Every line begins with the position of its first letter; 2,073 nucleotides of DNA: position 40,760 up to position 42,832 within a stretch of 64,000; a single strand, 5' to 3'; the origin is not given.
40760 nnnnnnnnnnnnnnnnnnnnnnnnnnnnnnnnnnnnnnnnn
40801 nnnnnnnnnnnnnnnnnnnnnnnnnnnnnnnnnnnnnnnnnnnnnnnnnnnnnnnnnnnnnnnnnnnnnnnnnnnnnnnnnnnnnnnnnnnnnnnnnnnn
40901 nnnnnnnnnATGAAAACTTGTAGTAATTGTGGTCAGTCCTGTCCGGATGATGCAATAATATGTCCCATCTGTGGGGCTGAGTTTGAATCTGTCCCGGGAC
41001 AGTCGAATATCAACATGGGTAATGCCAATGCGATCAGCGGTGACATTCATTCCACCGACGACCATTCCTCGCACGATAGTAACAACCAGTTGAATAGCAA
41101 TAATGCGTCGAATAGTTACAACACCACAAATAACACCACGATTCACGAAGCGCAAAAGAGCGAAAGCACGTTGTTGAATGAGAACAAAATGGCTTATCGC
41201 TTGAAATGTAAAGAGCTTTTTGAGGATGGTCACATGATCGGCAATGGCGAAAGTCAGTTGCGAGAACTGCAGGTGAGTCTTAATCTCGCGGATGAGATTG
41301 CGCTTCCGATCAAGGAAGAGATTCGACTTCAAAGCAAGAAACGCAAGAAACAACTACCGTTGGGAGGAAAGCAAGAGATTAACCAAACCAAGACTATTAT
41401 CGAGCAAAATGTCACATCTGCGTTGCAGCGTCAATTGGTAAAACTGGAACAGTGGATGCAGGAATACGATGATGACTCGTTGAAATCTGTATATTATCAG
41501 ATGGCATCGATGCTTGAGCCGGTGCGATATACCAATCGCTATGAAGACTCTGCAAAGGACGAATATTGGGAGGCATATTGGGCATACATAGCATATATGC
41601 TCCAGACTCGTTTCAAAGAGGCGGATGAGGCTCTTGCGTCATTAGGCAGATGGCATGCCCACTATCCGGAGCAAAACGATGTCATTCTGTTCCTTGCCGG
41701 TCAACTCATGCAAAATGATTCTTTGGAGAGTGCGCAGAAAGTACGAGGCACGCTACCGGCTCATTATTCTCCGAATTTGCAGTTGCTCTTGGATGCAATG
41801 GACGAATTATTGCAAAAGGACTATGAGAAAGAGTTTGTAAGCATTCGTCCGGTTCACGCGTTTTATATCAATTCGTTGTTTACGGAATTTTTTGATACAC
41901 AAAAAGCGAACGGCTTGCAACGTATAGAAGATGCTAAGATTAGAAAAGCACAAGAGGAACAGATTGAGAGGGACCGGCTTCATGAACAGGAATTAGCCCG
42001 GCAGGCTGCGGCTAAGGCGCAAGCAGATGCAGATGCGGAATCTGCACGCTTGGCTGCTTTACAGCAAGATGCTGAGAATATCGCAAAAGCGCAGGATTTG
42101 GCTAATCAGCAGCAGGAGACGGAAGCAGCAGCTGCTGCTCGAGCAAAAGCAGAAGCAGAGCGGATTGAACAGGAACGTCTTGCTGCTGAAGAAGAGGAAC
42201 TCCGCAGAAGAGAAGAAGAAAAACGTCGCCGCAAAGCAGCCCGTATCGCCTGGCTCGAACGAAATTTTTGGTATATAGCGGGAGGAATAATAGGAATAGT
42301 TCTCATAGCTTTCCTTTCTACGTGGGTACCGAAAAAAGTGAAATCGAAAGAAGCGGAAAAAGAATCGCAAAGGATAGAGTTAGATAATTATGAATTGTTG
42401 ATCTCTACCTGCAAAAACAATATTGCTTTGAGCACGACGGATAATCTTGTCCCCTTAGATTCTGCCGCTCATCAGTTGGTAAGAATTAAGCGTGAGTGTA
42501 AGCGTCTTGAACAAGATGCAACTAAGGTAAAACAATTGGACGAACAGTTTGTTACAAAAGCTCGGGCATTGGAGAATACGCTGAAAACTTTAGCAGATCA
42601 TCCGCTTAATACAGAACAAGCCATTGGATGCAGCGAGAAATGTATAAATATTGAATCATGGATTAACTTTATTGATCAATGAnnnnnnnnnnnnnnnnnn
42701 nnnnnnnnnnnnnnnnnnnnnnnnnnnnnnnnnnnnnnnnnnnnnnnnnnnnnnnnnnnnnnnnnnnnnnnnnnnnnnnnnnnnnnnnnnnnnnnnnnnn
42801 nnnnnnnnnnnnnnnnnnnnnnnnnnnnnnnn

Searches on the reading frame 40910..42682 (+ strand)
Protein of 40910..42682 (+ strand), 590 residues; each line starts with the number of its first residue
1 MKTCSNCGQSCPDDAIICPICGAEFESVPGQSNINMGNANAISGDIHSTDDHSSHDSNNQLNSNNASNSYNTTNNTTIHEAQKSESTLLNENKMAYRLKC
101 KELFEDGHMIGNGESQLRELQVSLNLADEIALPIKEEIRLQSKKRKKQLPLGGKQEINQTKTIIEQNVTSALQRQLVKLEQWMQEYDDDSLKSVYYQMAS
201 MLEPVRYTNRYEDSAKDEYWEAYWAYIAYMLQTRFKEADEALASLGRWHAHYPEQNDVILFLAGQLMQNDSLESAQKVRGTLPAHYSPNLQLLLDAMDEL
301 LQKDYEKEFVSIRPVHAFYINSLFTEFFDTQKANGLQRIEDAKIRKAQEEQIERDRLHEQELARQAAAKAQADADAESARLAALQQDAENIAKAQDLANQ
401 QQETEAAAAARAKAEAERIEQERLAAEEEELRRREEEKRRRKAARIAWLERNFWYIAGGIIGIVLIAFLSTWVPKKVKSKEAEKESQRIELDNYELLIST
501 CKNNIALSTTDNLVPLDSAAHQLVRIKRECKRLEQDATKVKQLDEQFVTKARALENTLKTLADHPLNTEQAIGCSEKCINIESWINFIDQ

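Call 74: search_protein_families(library=pfam, proteins=[window:40910-42682:+])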
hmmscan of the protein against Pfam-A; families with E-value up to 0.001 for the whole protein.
window:40910-42682:+ (590 aa): 2 families
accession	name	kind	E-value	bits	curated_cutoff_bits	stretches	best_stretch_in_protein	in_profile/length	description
PF13248.11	Zn_ribbon_3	-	7.8e-05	22.5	27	1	1-24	2-25/26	zinc-ribbon domain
PF13240.11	Zn_Ribbon_1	-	0.0003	20.9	25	1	4-24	2-22/23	zinc-ribbon domain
